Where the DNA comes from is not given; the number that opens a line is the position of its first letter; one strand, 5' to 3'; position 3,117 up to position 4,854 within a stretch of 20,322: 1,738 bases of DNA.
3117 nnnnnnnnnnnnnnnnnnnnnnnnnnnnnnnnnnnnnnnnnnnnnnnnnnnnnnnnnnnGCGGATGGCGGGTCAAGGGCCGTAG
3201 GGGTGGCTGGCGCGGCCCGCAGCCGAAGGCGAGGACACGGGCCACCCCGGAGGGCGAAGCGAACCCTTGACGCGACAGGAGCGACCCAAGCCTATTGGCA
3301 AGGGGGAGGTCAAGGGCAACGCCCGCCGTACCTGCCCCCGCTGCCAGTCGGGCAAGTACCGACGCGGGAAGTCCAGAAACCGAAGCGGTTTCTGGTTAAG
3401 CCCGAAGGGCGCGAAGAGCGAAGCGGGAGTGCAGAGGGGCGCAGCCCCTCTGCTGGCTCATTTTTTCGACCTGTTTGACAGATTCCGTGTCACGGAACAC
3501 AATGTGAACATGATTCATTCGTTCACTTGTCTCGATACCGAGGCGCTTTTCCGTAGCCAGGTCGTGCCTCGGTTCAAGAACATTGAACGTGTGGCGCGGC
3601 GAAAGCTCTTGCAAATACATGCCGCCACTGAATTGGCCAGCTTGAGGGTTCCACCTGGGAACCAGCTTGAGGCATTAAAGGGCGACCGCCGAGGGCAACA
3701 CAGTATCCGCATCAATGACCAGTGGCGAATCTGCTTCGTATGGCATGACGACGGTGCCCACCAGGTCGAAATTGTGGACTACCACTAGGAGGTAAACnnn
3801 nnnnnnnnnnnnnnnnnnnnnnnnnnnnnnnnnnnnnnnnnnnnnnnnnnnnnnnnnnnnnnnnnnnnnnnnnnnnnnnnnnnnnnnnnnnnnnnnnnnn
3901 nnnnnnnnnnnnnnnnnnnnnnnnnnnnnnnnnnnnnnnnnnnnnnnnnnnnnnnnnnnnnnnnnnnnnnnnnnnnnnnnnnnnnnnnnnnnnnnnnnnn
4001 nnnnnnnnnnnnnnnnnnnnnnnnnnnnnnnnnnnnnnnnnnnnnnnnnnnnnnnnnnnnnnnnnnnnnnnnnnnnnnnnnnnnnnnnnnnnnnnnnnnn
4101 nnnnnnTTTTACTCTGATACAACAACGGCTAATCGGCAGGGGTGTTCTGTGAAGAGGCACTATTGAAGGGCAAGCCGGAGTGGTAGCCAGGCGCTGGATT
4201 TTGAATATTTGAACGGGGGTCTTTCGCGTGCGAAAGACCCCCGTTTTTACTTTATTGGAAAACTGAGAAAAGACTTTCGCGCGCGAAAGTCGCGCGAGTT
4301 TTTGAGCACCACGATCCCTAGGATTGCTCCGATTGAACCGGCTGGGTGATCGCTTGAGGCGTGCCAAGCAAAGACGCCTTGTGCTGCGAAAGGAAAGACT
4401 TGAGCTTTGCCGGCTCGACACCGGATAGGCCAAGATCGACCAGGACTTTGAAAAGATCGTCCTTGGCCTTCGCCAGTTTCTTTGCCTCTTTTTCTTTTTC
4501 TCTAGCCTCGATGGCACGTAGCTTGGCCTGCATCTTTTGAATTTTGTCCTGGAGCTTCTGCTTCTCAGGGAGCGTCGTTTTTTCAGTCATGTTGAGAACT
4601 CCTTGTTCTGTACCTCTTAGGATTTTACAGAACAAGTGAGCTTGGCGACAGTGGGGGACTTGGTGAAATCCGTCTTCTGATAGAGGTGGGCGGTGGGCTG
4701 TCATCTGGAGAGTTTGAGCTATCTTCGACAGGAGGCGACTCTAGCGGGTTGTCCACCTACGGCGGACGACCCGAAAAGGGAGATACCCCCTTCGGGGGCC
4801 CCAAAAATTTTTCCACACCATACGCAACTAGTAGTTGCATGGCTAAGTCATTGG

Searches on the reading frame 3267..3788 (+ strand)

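Call 9: search_protein_families(library=pfam, proteins=[window:3267-3788:+], max_evalue=0.01)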
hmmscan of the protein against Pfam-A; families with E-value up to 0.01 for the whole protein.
window:3267-3788:+ (173 aa): 1 family
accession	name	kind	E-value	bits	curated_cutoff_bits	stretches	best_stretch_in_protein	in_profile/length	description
PF05015.19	HigB-like_toxin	-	5.1e-14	52.9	27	1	105-173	24-91/91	RelE-like toxin of type II toxin-antitoxin system HigB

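Call 10: search_protein_families(library=pfam, proteins=[window:3267-3788:+], max_evalue=0.05)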
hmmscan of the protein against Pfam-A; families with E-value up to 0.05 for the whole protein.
window:3267-3788:+ (173 aa): 1 family
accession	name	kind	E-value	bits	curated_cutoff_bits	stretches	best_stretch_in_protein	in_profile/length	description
PF05015.19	HigB-like_toxin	-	5.1e-14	52.9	27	1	105-173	24-91/91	RelE-like toxin of type II toxin-antitoxin system HigB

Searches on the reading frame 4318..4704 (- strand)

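Call 9: search_protein_families(library=pfam, proteins=[window:4318-4704:-], max_evalue=0.01)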
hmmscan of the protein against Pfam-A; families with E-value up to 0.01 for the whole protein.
window:4318-4704:- (128 aa): 1 family
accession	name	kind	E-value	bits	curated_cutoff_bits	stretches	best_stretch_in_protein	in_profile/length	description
PF07956.16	DUF1690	-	0.0076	17.1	29.7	0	37-86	66-116/139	Protein of Unknown function (DUF1690)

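Call 10: search_protein_families(library=pfam, proteins=[window:4318-4704:-], max_evalue=0.05)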
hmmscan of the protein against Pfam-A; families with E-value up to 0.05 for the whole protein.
window:4318-4704:- (128 aa): 1 family
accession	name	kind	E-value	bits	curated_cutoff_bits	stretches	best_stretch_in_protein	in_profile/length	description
PF07956.16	DUF1690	-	0.0076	17.1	29.7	1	37-86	66-116/139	Protein of Unknown function (DUF1690)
